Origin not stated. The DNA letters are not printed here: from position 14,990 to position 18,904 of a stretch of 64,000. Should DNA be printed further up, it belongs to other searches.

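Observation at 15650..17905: Hook protein carries an insertion of about 750 aa, making it roughly three times the textbook size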

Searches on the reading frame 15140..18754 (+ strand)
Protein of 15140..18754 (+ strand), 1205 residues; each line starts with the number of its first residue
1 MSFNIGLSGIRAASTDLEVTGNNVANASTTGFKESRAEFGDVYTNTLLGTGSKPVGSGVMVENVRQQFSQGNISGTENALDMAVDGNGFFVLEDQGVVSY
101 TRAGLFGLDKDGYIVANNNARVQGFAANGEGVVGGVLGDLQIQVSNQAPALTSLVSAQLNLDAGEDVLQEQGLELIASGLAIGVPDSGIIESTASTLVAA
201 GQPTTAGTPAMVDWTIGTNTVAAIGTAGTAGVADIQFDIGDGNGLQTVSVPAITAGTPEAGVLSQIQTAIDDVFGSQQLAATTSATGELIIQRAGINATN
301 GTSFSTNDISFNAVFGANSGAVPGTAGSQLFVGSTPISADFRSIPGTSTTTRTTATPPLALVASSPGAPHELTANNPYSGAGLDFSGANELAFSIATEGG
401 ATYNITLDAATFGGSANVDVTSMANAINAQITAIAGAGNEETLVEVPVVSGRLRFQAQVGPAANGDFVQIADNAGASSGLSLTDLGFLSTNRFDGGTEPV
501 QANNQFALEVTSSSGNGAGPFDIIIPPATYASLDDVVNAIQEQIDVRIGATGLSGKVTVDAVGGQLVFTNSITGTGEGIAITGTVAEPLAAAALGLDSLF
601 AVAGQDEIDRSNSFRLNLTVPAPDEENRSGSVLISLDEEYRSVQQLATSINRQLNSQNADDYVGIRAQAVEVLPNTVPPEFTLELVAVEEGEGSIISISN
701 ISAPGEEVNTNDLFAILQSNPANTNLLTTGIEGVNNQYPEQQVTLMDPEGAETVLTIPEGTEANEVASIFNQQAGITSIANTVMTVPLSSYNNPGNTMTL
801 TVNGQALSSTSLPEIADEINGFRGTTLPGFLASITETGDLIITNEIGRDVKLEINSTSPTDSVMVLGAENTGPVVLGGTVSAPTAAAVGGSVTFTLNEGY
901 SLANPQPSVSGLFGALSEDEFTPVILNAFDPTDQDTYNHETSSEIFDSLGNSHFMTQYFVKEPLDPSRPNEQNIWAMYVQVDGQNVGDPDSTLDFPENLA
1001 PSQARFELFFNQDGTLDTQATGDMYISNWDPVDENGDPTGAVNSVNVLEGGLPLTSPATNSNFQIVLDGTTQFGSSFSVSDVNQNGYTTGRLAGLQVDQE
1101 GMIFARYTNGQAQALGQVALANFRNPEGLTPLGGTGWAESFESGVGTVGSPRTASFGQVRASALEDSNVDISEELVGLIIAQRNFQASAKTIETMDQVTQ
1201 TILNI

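Call 4: search_protein_families(library=pfam, proteins=[window:15140-18754:+], max_evalue=1)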
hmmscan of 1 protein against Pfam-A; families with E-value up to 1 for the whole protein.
window:15140-18754:+ (1205 aa): 5 families
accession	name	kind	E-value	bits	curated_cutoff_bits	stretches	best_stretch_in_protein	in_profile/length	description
PF07559.19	FlgE_D2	-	9.9e-33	114.1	22.7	1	920-1087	6-142/142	Flagellar basal body protein FlaE D2 domain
PF06429.18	Flg_bbr_C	-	5.6e-14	51.8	23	1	1162-1205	3-46/46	Flagellar basal body rod FlgEFG protein C-terminal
PF22692.1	LlgE_F_G_D1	-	6.2e-09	36.3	27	1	83-148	1-51/64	Flagellar hook protein FlgE/F/G D1 domain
PF00460.25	Flg_bb_rod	-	6.8e-07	29.6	20.7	1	4-33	2-31/31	Flagella basal body rod protein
PF19070.5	DUF5766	-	0.084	13.6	27.4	1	525-578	6-60/77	Family of unknown function (DUF5766)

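Call 8: find_homologous_proteins(query=window:15140-18754:+, max_evalue=0.00001)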
Query window:15140-18754:+ (1205 aa): 527 proteins with E <= 0.00001 among 8000 candidates; the best 120 are listed.
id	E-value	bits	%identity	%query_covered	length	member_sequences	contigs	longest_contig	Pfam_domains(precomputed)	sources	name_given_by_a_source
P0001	0.0e+0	2568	100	100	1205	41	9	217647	PF06429.19,PF00460.26,PF22692.2,PF07559.20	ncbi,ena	-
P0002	0.0e+0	2096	80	100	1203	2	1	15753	PF06429.19,PF00460.26,PF22692.2,PF07559.20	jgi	jgi:flagellar hook protein FlgE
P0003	0.0e+0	2075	80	100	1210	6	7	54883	PF06429.19,PF00460.26,PF22692.2,PF07559.20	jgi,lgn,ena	jgi:flagellar hook protein FlgE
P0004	0.0e+0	2070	80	100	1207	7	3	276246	PF06429.19,PF00460.26,PF22692.2,PF07559.20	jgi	jgi:flagellar hook protein FlgE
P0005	0.0e+0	2069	80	100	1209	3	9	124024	PF06429.19,PF00460.26,PF22692.2,PF07559.20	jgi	jgi:flagellar hook protein FlgE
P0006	0.0e+0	2062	80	100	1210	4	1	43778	PF06429.19,PF00460.26,PF22692.2,PF07559.20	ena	-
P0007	0.0e+0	2058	79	100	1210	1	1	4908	PF06429.19,PF22692.2,PF07559.20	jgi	jgi:flagellar hook protein FlgE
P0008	0.0e+0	2052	79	100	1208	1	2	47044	PF06429.19,PF00460.26,PF22692.2,PF07559.20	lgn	-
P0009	0.0e+0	2034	78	100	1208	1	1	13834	PF06429.19,PF00460.26,PF22692.2,PF07559.20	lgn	-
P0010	0.0e+0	2023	78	100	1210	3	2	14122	PF06429.19,PF00460.26,PF22692.2,PF07559.20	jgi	jgi:flagellar hook protein FlgE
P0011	0.0e+0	2009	78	100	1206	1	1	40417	PF06429.19,PF00460.26,PF22692.2,PF07559.20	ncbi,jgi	ncbi:MAG: flagellar hook protein FlgE [Oleispira sp.]|jgi:flagellar hook protein FlgE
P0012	0.0e+0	2001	78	100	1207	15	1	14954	PF06429.19,PF00460.26,PF22692.2,PF07559.20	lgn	-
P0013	0.0e+0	1995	77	100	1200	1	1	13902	PF06429.19,PF00460.26,PF22692.2,PF07559.20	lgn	-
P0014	0.0e+0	1995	76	100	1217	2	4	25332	PF06429.19,PF00460.26,PF22692.2,PF07559.20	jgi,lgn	jgi:flagellar hook protein FlgE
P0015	0.0e+0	1966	77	100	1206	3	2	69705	PF06429.19,PF00460.26,PF22692.2,PF07559.20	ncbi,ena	-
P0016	0.0e+0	1961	76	100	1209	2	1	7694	PF06429.19,PF00460.26,PF22692.2,PF07559.20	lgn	-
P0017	0.0e+0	1945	75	100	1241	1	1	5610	PF06429.19,PF00460.26,PF22692.2,PF07559.20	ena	-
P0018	0.0e+0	1943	75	100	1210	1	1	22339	PF06429.19,PF00460.26,PF22692.2,PF07559.20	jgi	-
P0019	0.0e+0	1940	75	100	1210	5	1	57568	PF06429.19,PF00460.26,PF22692.2,PF07559.20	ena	-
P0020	0.0e+0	1937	75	100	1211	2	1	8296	PF06429.19,PF00460.26,PF22692.2,PF07559.20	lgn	-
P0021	0.0e+0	1935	76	100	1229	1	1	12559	PF06429.19,PF00460.26,PF22692.2,PF07559.20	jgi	jgi:flagellar hook protein FlgE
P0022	0.0e+0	1930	74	100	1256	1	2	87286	PF06429.19,PF00460.26,PF22692.2,PF07559.20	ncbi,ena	-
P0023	0.0e+0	1925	75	100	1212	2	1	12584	PF06429.19,PF00460.26,PF22692.2,PF07559.20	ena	-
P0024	0.0e+0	1918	75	100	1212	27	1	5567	PF06429.19,PF00460.26,PF22692.2,PF07559.20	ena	-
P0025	0.0e+0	1912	75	100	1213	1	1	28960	PF06429.19,PF00460.26,PF22692.2,PF07559.20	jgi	jgi:flagellar hook protein FlgE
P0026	0.0e+0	1911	74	100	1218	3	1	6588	PF06429.19,PF00460.26,PF22692.2,PF07559.20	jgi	jgi:flagellar hook protein FlgE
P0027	0.0e+0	1906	73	100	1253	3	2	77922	PF06429.19,PF00460.26,PF22692.2,PF07559.20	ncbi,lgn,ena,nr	ncbi:MAG: flagellar hook-basal body complex protein [Oleispira sp.]|nr:flagellar hook-basal body com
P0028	0.0e+0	1905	73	100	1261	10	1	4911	PF06429.19,PF00460.26,PF22692.2,PF07559.20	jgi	jgi:flagellar hook protein FlgE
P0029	0.0e+0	1904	74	100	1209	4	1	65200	PF06429.19,PF00460.26,PF22692.2,PF07559.20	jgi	jgi:flagellar hook protein FlgE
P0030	0.0e+0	1902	73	100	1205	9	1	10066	PF06429.19,PF00460.26,PF22692.2,PF07559.20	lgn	-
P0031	0.0e+0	1902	74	100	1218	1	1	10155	PF06429.19,PF00460.26,PF22692.2,PF07559.20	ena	-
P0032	0.0e+0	1896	75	100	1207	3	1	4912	PF06429.19,PF00460.26,PF22692.2,PF07559.20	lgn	-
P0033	0.0e+0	1893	73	100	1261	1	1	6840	PF06429.19,PF00460.26,PF22692.2,PF07559.20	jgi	-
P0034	0.0e+0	1892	73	100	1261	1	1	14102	PF06429.19,PF00460.26,PF22692.2,PF07559.20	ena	-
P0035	0.0e+0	1891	74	100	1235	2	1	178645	PF06429.19,PF00460.26,PF22692.2,PF07559.20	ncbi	ncbi:MAG: flagellar hook-basal body complex protein [Oleispira sp.]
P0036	0.0e+0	1846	74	100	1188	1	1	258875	PF06429.19,PF00460.26,PF22692.2,PF07559.20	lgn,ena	-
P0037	0.0e+0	1843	73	100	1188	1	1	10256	PF06429.19,PF00460.26,PF22692.2,PF07559.20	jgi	jgi:flagellar hook protein FlgE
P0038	0.0e+0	1835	73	100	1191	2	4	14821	PF06429.19,PF00460.26,PF22692.2,PF07559.20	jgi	jgi:flagellar hook protein FlgE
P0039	0.0e+0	1823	72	100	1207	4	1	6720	PF06429.19,PF00460.26,PF22692.2,PF07559.20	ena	-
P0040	0.0e+0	1797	71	100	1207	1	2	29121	PF06429.19,PF00460.26,PF22692.2,PF07559.20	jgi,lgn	jgi:flagellar hook protein FlgE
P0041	0.0e+0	1783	73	100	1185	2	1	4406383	PF06429.19,PF00460.26,PF22692.2,PF07559.20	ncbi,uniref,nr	ncbi:Flagellar hook protein [Oleispira antarctica RB-8]|uniref:Flagellar hook protein FlgE n=1 Tax=O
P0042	0.0e+0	1782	70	100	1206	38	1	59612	PF06429.19,PF00460.26,PF22692.2,PF07559.20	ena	-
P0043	0.0e+0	1776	70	100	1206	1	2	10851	PF06429.19,PF00460.26,PF22692.2,PF07559.20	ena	-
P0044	0.0e+0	1765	69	100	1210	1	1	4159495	PF06429.19,PF00460.26,PF22692.2,PF07559.20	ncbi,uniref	ncbi:flagellar hook-basal body complex protein [Thalassolituus sp. LLYu03]|uniref:flagellar hook-bas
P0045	0.0e+0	1748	68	100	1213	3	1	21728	PF06429.19,PF00460.26,PF22692.2,PF07559.20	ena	-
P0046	0.0e+0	1739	71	100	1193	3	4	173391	PF06429.19,PF00460.26,PF22692.2,PF07559.20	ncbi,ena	-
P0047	0.0e+0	1738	68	100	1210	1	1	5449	PF06429.19,PF00460.26,PF22692.2,PF07559.20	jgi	-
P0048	0.0e+0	1738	68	100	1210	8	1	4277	PF06429.19,PF00460.26,PF22692.2,PF07559.20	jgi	jgi:flagellar hook protein FlgE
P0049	0.0e+0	1737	68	100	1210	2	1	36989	PF06429.19,PF00460.26,PF22692.2,PF07559.20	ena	-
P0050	0.0e+0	1735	68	100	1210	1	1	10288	PF06429.19,PF00460.26,PF22692.2,PF07559.20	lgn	-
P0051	0.0e+0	1728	68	100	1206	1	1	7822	PF06429.19,PF00460.26,PF22692.2,PF07559.20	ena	-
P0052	0.0e+0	1726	68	100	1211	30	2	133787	PF06429.19,PF00460.26,PF22692.2,PF07559.20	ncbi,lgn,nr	ncbi:MAG: flagellar hook-basal body complex protein [Saccharospirillaceae bacterium]|nr:flagellar ho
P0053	0.0e+0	1725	68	100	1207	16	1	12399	PF06429.19,PF00460.26,PF22692.2,PF07559.20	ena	-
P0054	0.0e+0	1724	67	100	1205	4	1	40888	PF06429.19,PF00460.26,PF22692.2,PF07559.20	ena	-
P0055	0.0e+0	1723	67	100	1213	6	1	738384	PF06429.19,PF00460.26,PF22692.2,PF07559.20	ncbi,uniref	ncbi:flagellar hook-basal body complex protein [Bacterioplanoides pacificum]|uniref:Flagellar hook p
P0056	0.0e+0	1722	68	100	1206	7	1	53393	PF06429.19,PF00460.26,PF22692.2,PF07559.20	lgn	-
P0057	0.0e+0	1718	67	100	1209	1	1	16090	PF06429.19,PF00460.26,PF22692.2,PF07559.20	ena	-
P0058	0.0e+0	1718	70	100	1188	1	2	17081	PF06429.19,PF00460.26,PF22692.2,PF07559.20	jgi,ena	-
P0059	0.0e+0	1717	67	100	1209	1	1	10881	PF06429.19,PF00460.26,PF22692.2,PF07559.20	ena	-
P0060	0.0e+0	1716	67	100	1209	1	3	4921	PF06429.19,PF00460.26,PF22692.2,PF07559.20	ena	-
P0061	0.0e+0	1716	67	100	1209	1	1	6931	PF06429.19,PF00460.26,PF22692.2,PF07559.20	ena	-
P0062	0.0e+0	1716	66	100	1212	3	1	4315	PF06429.19,PF00460.26,PF22692.2,PF07559.20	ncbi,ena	-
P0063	0.0e+0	1715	67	100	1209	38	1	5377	PF06429.19,PF00460.26,PF22692.2,PF07559.20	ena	-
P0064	0.0e+0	1714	71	96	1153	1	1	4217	PF06429.19,PF22692.2,PF07559.20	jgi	jgi:flagellar hook protein FlgE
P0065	0.0e+0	1713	67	100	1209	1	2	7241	PF06429.19,PF00460.26,PF22692.2,PF07559.20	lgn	-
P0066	0.0e+0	1711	67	100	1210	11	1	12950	PF06429.19,PF00460.26,PF22692.2,PF07559.20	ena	-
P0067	0.0e+0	1711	67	100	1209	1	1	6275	PF06429.19,PF00460.26,PF22692.2,PF07559.20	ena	-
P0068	0.0e+0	1711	67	100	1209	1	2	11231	PF06429.19,PF00460.26,PF22692.2,PF07559.20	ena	-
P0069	0.0e+0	1710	70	100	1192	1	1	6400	PF06429.19,PF00460.26,PF22692.2,PF07559.20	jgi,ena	-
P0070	0.0e+0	1710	67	100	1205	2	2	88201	PF06429.19,PF00460.26,PF22692.2,PF07559.20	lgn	-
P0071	0.0e+0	1709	67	100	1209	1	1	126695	PF06429.19,PF00460.26,PF22692.2,PF07559.20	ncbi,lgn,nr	ncbi:MAG: flagellar hook-basal body complex protein [Pseudomonadota bacterium]|nr:flagellar hook-bas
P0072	0.0e+0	1708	67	100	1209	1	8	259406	PF06429.19,PF00460.26,PF22692.2,PF07559.20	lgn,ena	-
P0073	0.0e+0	1708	67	100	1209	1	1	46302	PF06429.19,PF00460.26,PF22692.2,PF07559.20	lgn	-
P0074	0.0e+0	1707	67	100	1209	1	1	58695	PF06429.19,PF00460.26,PF22692.2,PF07559.20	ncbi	-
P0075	0.0e+0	1707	67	100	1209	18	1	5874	PF06429.19,PF00460.26,PF22692.2,PF07559.20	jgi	-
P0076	0.0e+0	1706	67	100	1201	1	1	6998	PF06429.19,PF00460.26,PF22692.2,PF07559.20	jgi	-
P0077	0.0e+0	1706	67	100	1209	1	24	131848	PF06429.19,PF00460.26,PF22692.2,PF07559.20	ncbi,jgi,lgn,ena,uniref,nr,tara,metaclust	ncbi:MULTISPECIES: flagellar hook-basal body complex protein [Thalassolituus]|uniref:flagellar hook-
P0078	0.0e+0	1706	67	100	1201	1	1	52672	PF06429.19,PF00460.26,PF22692.2,PF07559.20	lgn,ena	-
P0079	0.0e+0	1705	67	100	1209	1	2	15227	PF06429.19,PF00460.26,PF22692.2,PF07559.20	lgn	-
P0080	0.0e+0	1705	66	100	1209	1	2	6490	PF06429.19,PF00460.26,PF22692.2,PF07559.20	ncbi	-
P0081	0.0e+0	1705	67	100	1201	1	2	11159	PF06429.19,PF00460.26,PF22692.2,PF07559.20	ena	-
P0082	0.0e+0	1704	68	100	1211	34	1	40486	PF06429.19,PF00460.26,PF22692.2,PF07559.20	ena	-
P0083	0.0e+0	1703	67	100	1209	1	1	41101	PF06429.19,PF00460.26,PF22692.2,PF07559.20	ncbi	-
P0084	0.0e+0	1703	66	100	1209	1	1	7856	PF06429.19,PF00460.26,PF22692.2,PF07559.20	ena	-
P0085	0.0e+0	1701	66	100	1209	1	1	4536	PF06429.19,PF00460.26,PF22692.2,PF07559.20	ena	-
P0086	0.0e+0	1700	66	100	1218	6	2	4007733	PF06429.19,PF00460.26,PF22692.2,PF07559.20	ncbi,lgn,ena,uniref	ncbi:flagellar hook-basal body complex protein [Bacterioplanoides sp.]|uniref:flagellar hook-basal b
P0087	0.0e+0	1699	66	100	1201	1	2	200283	PF06429.19,PF00460.26,PF22692.2,PF07559.20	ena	-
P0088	0.0e+0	1699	68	100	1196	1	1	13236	PF06429.19,PF00460.26,PF22692.2,PF07559.20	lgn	-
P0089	0.0e+0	1698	66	100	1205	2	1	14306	PF06429.19,PF00460.26,PF22692.2,PF07559.20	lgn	-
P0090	0.0e+0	1696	66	100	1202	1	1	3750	PF06429.19,PF00460.26,PF22692.2,PF07559.20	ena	-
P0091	0.0e+0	1692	65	100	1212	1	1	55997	PF06429.19,PF00460.26,PF22692.2,PF07559.20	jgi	-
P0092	0.0e+0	1675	78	83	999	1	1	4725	PF06429.19,PF07559.20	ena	-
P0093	0.0e+0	1652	72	90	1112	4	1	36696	PF06429.19,PF07559.20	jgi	-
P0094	0.0e+0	1638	65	100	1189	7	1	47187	PF06429.19,PF00460.26,PF22692.2,PF07559.20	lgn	-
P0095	0.0e+0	1633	66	100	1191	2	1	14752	PF06429.19,PF00460.26,PF22692.2,PF07559.20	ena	-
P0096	0.0e+0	1623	69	96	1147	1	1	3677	PF06429.19,PF22692.2,PF07559.20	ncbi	ncbi:flagellar biosynthesis protein FlgE, partial [Oleispira antarctica]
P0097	0.0e+0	1619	65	100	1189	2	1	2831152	PF06429.19,PF00460.26,PF22692.2,PF07559.20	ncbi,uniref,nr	ncbi:flagellar hook-basal body complex protein [Venatoribacter cucullus]|uniref:flagellar hook-basal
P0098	0.0e+0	1617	65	100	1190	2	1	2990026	PF06429.19,PF00460.26,PF22692.2,PF07559.20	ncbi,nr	ncbi:flagellar hook-basal body complex protein [Oceanospirillaceae bacterium ASx5O]|nr:flagellar hoo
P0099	0.0e+0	1603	63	100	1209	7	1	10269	PF06429.19,PF00460.26,PF22692.2,PF07559.20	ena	-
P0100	0.0e+0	1601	63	100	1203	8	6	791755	PF06429.19,PF00460.26,PF22692.2,PF07559.20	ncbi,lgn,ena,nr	ncbi:MAG: flagellar hook-basal body complex protein [Saccharospirillaceae bacterium]|nr:flagellar bi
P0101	0.0e+0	1598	63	100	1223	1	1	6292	PF06429.19,PF00460.26,PF22692.2,PF07559.20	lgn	-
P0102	0.0e+0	1598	63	100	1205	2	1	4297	PF06429.19,PF00460.26,PF22692.2,PF07559.20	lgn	-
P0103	0.0e+0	1595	63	100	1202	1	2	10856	PF06429.19,PF00460.26,PF22692.2,PF07559.20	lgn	-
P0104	0.0e+0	1577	63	78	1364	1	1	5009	PF06429.19,PF22692.2,PF07559.20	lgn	-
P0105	0.0e+0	1568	62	100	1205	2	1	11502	PF06429.19,PF00460.26,PF22692.2,PF07559.20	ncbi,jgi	ncbi:MAG: hypothetical protein RL217_1601 [Pseudomonadota bacterium]|jgi:flagellar hook protein FlgE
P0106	0.0e+0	1560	63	100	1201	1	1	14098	PF06429.19,PF00460.26,PF22692.2,PF07559.20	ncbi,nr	ncbi:MAG: flagellar hook-basal body complex protein [Oleibacter sp.]|nr:flagellar hook-basal body co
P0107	0.0e+0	1560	62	100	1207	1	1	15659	PF06429.19,PF00460.26,PF22692.2,PF07559.20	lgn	-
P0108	0.0e+0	1558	61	100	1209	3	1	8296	PF06429.19,PF00460.26,PF22692.2,PF07559.20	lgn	-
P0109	0.0e+0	1549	61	100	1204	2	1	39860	PF06429.19,PF00460.26,PF22692.2,PF07559.20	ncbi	ncbi:MAG: flagellar hook-basal body complex protein [Venatoribacter sp.]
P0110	0.0e+0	1549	61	100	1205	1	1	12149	PF06429.19,PF00460.26,PF22692.2,PF07559.20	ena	-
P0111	0.0e+0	1544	66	73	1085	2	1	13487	PF06429.19,PF00460.26,PF22692.2,PF07559.20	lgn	-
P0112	0.0e+0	1541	60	100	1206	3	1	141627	PF06429.19,PF00460.26,PF22692.2,PF07559.20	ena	-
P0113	0.0e+0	1533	62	100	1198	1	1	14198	PF27198.1,PF06429.19,PF00460.26,PF22692.2,PF07559.20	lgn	-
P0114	0.0e+0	1531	60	100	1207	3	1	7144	PF06429.19,PF00460.26,PF22692.2,PF07559.20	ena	-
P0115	0.0e+0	1529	59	100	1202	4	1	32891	PF06429.19,PF00460.26,PF22692.2,PF07559.20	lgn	-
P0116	0.0e+0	1528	62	100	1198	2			PF06429.19,PF00460.26,PF22692.2,PF07559.20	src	-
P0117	0.0e+0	1526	60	100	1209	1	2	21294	PF06429.19,PF00460.26,PF22692.2,PF07559.20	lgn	-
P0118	0.0e+0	1524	60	100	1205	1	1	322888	PF06429.19,PF00460.26,PF22692.2,PF07559.20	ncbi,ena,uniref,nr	ncbi:flagellar hook-basal body complex protein [Parathalassolituus penaei]|uniref:Flagellar hook pro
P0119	0.0e+0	1520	60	100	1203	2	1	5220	PF06429.19,PF00460.26,PF22692.2,PF07559.20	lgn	-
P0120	0.0e+0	1519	60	100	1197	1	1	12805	PF06429.19,PF00460.26,PF22692.2,PF07559.20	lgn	-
